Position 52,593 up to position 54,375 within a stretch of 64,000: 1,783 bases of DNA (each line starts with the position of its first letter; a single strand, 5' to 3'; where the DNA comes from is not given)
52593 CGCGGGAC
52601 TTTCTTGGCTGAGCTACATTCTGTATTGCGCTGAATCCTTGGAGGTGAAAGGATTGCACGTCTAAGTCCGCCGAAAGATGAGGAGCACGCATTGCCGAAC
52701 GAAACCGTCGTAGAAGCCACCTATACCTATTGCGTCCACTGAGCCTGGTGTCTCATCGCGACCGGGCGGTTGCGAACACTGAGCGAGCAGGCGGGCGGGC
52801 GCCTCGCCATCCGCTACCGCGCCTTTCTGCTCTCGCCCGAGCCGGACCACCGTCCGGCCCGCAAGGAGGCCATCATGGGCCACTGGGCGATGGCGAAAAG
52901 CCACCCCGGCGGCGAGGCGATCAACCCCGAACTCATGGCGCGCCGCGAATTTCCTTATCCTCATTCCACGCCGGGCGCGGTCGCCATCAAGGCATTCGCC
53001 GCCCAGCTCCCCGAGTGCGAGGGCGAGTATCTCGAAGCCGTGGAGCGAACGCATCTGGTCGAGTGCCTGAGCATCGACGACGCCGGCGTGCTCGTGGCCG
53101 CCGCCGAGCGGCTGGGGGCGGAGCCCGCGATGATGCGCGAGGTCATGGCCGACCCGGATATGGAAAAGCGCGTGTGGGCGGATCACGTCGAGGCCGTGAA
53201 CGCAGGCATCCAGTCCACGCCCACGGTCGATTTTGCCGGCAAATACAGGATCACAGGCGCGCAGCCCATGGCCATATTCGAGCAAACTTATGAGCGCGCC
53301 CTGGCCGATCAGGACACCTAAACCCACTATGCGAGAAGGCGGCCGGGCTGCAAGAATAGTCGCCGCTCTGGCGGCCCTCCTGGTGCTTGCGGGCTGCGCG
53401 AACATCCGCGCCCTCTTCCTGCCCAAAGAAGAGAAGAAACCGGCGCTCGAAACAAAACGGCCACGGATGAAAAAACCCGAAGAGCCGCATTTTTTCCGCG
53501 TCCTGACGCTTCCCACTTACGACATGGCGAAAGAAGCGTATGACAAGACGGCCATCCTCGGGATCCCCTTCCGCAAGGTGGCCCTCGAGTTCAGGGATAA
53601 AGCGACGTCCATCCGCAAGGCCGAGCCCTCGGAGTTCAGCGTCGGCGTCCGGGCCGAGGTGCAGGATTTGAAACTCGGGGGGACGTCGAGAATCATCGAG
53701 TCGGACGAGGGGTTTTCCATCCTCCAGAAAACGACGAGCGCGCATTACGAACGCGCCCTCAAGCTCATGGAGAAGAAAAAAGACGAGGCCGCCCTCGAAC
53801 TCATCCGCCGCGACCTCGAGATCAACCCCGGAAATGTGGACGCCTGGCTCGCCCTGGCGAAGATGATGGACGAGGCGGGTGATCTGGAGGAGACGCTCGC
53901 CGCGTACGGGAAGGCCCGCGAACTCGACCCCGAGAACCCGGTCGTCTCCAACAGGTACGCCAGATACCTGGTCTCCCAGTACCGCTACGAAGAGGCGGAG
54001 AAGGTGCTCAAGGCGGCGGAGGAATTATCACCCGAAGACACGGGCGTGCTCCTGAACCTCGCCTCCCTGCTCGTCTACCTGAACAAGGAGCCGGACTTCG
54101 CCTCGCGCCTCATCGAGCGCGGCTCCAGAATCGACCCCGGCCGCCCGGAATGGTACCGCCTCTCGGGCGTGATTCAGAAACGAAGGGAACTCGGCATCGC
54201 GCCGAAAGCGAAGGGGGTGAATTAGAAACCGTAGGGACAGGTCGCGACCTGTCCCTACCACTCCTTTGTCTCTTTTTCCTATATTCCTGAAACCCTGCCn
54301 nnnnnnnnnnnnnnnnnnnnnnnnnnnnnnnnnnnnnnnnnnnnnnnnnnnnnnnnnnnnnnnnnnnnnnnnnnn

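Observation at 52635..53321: DsbA/FrnE-like oxidoreductase with an in-frame UGA at the first Cys of CPWC: candidate selenoprotein, mis-called as a truncated TTG-start ORF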

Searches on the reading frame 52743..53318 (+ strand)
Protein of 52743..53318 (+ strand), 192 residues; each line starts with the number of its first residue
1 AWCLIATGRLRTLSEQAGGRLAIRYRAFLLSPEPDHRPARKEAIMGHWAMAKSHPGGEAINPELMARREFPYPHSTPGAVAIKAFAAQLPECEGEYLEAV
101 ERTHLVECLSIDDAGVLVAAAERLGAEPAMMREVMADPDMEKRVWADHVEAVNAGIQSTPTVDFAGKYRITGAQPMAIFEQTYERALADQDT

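Call 29: search_protein_representatives(protein=window:52743-53318:+)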
Query: 192 residues. Proteins with E-value up to 0.001 (for the whole library): 294; up to 1e-10: 26; up to 1e-30: 5. The best 150 are listed.
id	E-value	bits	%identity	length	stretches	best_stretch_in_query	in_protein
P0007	9.6e-98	342.1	86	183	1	10-192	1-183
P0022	4.1e-51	190.1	62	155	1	45-187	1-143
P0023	8.4e-48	179.3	47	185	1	6-186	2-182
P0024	1.2e-38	149.4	51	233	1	9-148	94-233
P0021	9.6e-35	136.7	67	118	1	10-128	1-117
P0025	2.5e-24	102.8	41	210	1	18-191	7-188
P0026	1.1e-23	100.7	76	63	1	131-189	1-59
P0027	1.3e-22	97.1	38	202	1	2-187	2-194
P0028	3.3e-21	92.6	35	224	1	1-178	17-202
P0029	4.0e-19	85.8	35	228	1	1-188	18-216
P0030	1.2e-18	84.3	43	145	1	6-127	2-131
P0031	9.3e-16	74.8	35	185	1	18-188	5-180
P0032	6.1e-15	72.2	37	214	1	1-176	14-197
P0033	1.2e-14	71.2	32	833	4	112-189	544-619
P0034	5.2e-14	69.1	29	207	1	2-189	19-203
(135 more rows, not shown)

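Call 31: find_encoding_contigs(protein=P0027, flank=3000, max_places=2)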
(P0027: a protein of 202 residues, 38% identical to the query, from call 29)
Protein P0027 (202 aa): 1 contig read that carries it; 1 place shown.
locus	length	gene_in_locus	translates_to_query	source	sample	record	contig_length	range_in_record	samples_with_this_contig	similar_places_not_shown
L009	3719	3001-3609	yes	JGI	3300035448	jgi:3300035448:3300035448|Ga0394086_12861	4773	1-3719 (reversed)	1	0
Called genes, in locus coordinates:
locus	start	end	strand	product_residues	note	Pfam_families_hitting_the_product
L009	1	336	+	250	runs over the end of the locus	PF00106:adh_short, PF08659:KR, PF13561:adh_short_C2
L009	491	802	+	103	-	PF01638:HxlR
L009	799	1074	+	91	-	PF04945:YHS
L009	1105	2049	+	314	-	PF00296:Bac_luciferase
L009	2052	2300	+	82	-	PF01323:DSBA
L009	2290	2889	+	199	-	-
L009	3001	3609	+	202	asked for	PF01323:DSBA, PF13743:Thioredoxin_5, PF13462:Thioredoxin_4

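Call 32: find_encoding_contigs(protein=P0023, flank=3000, max_places=2)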
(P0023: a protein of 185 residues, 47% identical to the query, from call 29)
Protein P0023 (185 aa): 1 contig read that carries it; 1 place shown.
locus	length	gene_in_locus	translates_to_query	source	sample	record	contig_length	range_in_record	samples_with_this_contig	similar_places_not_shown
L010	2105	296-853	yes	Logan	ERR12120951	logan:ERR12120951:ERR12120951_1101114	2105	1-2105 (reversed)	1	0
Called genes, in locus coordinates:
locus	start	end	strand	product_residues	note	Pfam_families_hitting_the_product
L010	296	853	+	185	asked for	PF01323:DSBA, PF13743:Thioredoxin_5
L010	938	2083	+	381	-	PF11376:DUF3179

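Call 34: list_cluster_members(proteins=[window:52770-53318:+, P0006, P0004, P0007, P0005, P0008, P0020])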
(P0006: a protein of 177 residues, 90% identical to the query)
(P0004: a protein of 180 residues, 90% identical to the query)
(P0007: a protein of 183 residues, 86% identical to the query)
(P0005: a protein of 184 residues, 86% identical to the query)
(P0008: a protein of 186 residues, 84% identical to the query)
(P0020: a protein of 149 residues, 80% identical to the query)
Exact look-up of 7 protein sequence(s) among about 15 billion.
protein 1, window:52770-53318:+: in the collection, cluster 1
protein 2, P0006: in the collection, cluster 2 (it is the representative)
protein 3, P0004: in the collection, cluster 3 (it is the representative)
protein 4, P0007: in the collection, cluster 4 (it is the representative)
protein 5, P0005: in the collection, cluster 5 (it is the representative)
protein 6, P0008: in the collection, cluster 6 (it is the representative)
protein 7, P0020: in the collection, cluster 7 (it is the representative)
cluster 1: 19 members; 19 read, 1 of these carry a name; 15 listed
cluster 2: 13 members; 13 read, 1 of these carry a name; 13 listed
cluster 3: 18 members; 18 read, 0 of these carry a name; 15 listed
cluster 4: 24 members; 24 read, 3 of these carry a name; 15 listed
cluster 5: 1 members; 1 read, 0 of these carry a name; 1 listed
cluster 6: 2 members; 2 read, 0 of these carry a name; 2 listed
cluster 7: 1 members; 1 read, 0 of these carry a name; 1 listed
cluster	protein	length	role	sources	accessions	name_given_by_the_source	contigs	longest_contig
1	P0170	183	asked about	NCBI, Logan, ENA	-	-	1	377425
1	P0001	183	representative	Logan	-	-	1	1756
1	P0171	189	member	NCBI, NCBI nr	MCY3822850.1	MAG: DsbA family protein [Nitrospinae bacterium] | DsbA family protein [Nitrospinota bacterium]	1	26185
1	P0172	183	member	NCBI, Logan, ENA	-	-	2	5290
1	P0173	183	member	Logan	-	-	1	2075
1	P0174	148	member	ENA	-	-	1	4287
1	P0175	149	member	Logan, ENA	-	-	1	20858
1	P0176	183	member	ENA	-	-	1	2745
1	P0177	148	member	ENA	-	-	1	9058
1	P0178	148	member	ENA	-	-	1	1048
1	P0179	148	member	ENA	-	-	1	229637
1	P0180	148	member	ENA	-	-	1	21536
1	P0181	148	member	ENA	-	-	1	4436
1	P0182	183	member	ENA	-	-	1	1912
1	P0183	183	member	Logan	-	-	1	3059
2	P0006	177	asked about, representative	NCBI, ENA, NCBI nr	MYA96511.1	MAG: hypothetical protein F4X91_08910 [Nitrospinae bacterium] | hypothetical protein [Nitrospinota bacterium]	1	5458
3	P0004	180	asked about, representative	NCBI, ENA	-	-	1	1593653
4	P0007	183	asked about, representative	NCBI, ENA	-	-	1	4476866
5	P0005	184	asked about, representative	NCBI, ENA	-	-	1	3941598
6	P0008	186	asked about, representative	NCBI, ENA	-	-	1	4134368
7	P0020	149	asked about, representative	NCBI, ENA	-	-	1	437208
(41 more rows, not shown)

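Call 42: find_related_loci(query=A4, collection=genome_contigs, flank=5000)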
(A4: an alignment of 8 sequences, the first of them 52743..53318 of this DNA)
Query A4 (192 aa) in genome_contigs; peptide patterns used: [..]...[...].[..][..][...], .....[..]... (x = any residue, [..] = any of these).
62 stretches matched a pattern; 22 encode a relative of the query (tblastn E <= 1e-3); 22 distinct loci.
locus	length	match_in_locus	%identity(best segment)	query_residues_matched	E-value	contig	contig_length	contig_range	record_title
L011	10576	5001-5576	95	1-192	3e-123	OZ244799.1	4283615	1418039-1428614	MAG: bacterium isolate fda9cd22-9c8c-44c4-8321-deb2e702e096 genome assembly, chromosome: 1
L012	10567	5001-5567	94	1-189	2e-119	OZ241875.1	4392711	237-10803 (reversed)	MAG: bacterium isolate fde39c58-18aa-4d93-bb40-cd1cf9ece30f genome assembly, chromosome: 1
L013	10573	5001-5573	93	1-191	1e-118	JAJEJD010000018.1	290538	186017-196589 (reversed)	MAG: bacterium isolate p16x63bins.49 k141_526300, whole genome shotgun sequence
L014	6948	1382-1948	90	1-189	3e-116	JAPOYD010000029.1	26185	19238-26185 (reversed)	MAG: Nitrospinota bacterium isolate COS4_bin_23 NODE_1662_length_26185_cov_7.1424, whole genome shotgun sequence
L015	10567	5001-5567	92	1-189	4e-115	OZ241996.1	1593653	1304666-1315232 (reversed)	MAG: bacterium isolate 138114a6-c459-4528-9bbc-32813c999549 genome assembly, chromosome: 1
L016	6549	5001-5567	88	1-189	1e-114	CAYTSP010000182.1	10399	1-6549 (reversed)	MAG TPA_asm: uncultured Nitrospinaceae bacterium isolate SRP338948_co1_160 genome assembly, contig: k141_445857, whole g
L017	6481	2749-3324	88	1-192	3e-113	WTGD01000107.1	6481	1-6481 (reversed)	MAG: Nitrospinota bacterium isolate CO36386bin_35 NODE_4825_length_6481_cov_6.533147, whole genome shotgun sequence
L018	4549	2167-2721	89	1-185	9e-114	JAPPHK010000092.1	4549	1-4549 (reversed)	MAG: Nitrospinota bacterium isolate RHO1_bin_79 NODE_18629_length_4549_cov_8.164664, whole genome shotgun sequence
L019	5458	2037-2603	88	1-189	2e-112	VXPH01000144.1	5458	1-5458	MAG: Nitrospinota bacterium isolate SB0662_bin_51 NODE_9562_length_5458_cov_25.119748, whole genome shotgun sequence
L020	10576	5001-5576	87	1-192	1e-111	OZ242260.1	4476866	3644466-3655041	MAG: bacterium isolate ae33526c-e769-4de9-a2b0-9dbe0155474d genome assembly, chromosome: 1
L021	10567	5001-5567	87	1-189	2e-111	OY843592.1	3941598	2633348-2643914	MAG: bacterium isolate 70215dce-3925-452b-89ef-f300e4ed0d2f genome assembly, chromosome: 1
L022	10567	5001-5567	84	1-189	4e-110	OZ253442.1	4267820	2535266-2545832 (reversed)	MAG: bacterium isolate e26f613c-7608-46b1-ae07-a2f8df169297 genome assembly, chromosome: 1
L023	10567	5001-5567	84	1-189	3e-109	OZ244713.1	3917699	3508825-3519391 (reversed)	MAG: bacterium isolate e5014806-8d25-4488-8218-63b8719b0073 genome assembly, chromosome: 1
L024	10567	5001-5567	84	1-189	5e-108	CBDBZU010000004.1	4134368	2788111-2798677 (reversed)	MAG: bacterium isolate 14075d2c-179b-4e0f-9294-86ba791e4164 genome assembly, contig: contig_4, whole genome shotgun sequ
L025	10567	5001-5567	84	1-189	7e-107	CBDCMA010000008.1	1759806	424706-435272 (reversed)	MAG: bacterium isolate 6263ad5f-5925-4d78-8ae4-828cafc75c34 genome assembly, contig: contig_8, whole genome shotgun sequ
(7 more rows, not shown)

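Call 57: find_related_loci(query=A5, collection=metagenome_contigs, flank=1500)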
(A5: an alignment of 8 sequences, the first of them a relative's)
Query A5 (202 aa) in metagenome_contigs; peptide patterns used: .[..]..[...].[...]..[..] (x = any residue, [..] = any of these).
328 stretches matched a pattern; 153 encode a relative of the query (tblastn E <= 1e-3); the best 80 are kept; 80 distinct loci.
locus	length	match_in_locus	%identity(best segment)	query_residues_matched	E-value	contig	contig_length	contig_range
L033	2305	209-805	93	1-199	1e-133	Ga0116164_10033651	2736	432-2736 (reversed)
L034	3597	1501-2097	93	1-199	3e-128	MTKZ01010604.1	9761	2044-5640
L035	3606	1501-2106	90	1-202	6e-125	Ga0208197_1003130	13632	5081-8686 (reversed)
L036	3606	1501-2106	90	1-202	2e-124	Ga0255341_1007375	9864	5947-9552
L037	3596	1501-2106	88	1-202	6e-124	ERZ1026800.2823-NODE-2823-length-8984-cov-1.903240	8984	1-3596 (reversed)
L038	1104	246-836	90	1-197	2e-134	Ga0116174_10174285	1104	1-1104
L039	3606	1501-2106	89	1-202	6e-122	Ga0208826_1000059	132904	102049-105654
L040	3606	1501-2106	88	1-202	2e-121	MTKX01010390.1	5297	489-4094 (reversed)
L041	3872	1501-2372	85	1-202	6e-120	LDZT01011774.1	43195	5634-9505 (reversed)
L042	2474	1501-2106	85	1-202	9e-123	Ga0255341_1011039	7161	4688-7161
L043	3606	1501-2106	85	1-202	9e-119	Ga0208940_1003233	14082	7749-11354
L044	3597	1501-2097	84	1-199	3e-116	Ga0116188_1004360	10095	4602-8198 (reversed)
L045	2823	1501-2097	77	1-199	1e-106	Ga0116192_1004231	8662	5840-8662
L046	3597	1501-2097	75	1-199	4e-104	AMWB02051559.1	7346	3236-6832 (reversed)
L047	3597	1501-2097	75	1-199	1e-103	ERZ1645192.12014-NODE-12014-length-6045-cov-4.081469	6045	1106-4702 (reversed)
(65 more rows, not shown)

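Call 63: search_solved_structures(query=A3, max_evalue=0.001)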
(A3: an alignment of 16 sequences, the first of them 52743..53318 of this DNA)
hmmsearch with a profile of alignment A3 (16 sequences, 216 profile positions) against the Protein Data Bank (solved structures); distinct sequences matched with E-value up to 0.001: 56.
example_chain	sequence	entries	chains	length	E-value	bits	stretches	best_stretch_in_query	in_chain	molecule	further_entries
5cp1_A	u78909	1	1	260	1.2e-28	102.8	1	2-212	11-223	FrnE protein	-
5cnw_A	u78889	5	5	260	1.2e-28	102.8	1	2-212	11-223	FrnE protein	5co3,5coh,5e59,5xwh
3gl5_A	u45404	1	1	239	6.1e-24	87.5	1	3-210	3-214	Putative DsbA oxidoreductase SCO1869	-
6ghb_B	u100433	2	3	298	1.3e-23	86.4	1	3-208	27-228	UPF0413 protein GK0824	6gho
2in3_A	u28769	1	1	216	1.1e-18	70.3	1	8-210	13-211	Hypothetical protein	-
3kzq_A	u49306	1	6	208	1.4e-16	63.4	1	2-186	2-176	Putative uncharacterized protein VP2116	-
3gyk_A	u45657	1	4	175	7.1e-12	48.1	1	114-207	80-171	27kDa outer membrane protein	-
4pwp_A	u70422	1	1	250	6.2e-11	45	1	101-210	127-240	DsbA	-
4pwo_A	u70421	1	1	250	7e-11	44.8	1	101-210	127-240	DsbA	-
7unn_A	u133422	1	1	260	8.3e-11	44.6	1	101-210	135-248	Thioredoxin domain-containing protein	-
5hfi_A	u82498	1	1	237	9.8e-11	44.3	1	95-186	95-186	Uncharacterized protein, cytosolic disulfide reductase DsbM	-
5hfg_A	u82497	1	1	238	9.9e-11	44.3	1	95-186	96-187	Uncharacterized protein, cytosolic disulfide reductase DsbM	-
7dk9_A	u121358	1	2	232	1.6e-10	43.7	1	95-187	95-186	DSBA domain-containing protein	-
7dka_A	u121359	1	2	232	3.2e-10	42.7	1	95-187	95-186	DSBA domain-containing protein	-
7uno_A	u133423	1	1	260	2.4e-09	39.8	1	101-210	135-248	Thioredoxin domain-containing protein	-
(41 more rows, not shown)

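Call 82: search_protein_families(library=ncbifam, proteins=[P0028, P0027], max_evalue=0.001)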
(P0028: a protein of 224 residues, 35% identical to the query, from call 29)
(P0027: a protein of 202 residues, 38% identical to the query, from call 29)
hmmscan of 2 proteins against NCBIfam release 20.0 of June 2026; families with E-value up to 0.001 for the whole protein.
P0028 (224 aa): 1 family
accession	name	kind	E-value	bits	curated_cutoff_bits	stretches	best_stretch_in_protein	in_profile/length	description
NF041057.1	Rcas_1661_fam_Se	equivalog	1.6e-05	24.6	190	1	112-204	152-241/247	Rcas_1661 family thioredoxin-like (seleno)lipoprotein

P0027 (202 aa): 2 families
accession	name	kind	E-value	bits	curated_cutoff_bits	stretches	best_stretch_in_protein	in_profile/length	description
NF041057.1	Rcas_1661_fam_Se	equivalog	4.7e-05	23.1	190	1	88-192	143-246/247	Rcas_1661 family thioredoxin-like (seleno)lipoprotein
TIGR00411.1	redox_disulf_1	equivalog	0.00068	19.7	92.75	0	148-192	36-80/82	MJ0307 family thioredoxin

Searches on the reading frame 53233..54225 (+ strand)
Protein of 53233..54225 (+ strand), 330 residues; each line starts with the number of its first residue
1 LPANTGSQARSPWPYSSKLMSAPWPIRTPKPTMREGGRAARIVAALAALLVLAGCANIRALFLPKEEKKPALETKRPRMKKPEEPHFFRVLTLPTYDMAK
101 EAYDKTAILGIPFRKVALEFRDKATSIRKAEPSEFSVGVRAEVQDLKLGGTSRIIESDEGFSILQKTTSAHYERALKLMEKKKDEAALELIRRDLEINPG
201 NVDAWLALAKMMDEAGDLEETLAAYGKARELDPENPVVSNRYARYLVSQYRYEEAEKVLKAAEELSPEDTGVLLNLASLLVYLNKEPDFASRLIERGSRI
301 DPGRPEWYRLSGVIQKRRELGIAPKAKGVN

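Call 47: search_protein_families(library=pfam, proteins=[window:53233-54225:+], max_evalue=0.00001)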
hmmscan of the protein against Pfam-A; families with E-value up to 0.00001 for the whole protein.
window:53233-54225:+ (330 aa): 7 families
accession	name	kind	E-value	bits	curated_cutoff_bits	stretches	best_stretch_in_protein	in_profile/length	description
PF14559.12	TPR_19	-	5.7e-16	59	25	2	214-262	3-51/68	Tetratricopeptide repeat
PF23914.1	TPR_CcmH_CycH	-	1.3e-10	41.8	42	1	191-277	39-128/158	Cytochrome c-type biogenesis protein H TPR domain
PF13428.12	TPR_14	-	2.5e-10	40.4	23.5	0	241-279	6-44/44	Tetratricopeptide repeat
PF07719.23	TPR_2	-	1.1e-09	38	27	0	203-235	2-34/34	Tetratricopeptide repeat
PF13431.12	TPR_17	-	1.9e-08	34.3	24.4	0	195-220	6-31/34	Tetratricopeptide repeat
PF13414.12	TPR_11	-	2.4e-08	34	26.8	0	215-236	7-28/42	TPR repeat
PF12569.14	NatA_aux_su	-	7.2e-07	29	33.3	1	170-259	200-283/515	N-terminal acetyltransferase A, auxiliary subunit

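Call 82: search_protein_families(library=ncbifam, proteins=[window:53329-54222:+], max_evalue=0.001)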
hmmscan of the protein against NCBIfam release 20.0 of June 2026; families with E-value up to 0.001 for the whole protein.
window:53329-54222:+ (298 aa): 11 families
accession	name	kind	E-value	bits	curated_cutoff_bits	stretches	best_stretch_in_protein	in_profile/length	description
TIGR02521.1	type_IV_pilW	equivalog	2.3e-15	56.8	154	1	133-274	28-170/234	type IV pilus biogenesis/stability protein PilW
TIGR02917.1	PEP_TPR_lipo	equivalog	9.2e-13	47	312.2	1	132-281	155-303/899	XrtA/PEP-CTERM system TPR-repeat protein PrsT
NF040959.1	MamA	equivalog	8.2e-10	38.5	200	1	129-238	29-139/204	magnetosome protein MamA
TIGR02552.1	LcrH_SycD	equivalog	5.1e-09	36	104.8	1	133-237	15-119/136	SycD/LcrH family type III secretion system chaperone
NF052400.1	M48_BAM_BepA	equivalog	2.4e-06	26.6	570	1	133-242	304-413/483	beta-barrel assembly-enhancing protease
TIGR00990.1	3a0801s09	subfamily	2.8e-06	26.3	757.25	1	145-252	340-447/615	mitochondrial import receptor subunit TOM70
NF033920.0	C39_PA2778_fam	equivalog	8.5e-06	25.4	150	1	136-234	155-254/255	PA2778 family cysteine peptidase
NF007302.0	PRK09782.1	equivalog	9.5e-06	23.8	1223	1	150-246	593-688/990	phage receptor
NF008755.0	PRK11788.1-3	equivalog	4.2e-05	23.1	430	1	133-236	177-281/388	lipopolysaccharide assembly protein LapB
TIGR03939.1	PGA_TPR_OMP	equivalog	0.0001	20.7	366.65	1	154-240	104-499/800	poly-beta-1,6 N-acetyl-D-glucosamine export porin PgaA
NF033762.1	social_mot_Tgl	equivalog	0.00011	21.6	225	1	134-228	29-124/252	social motility TPR repeat lipoprotein Tgl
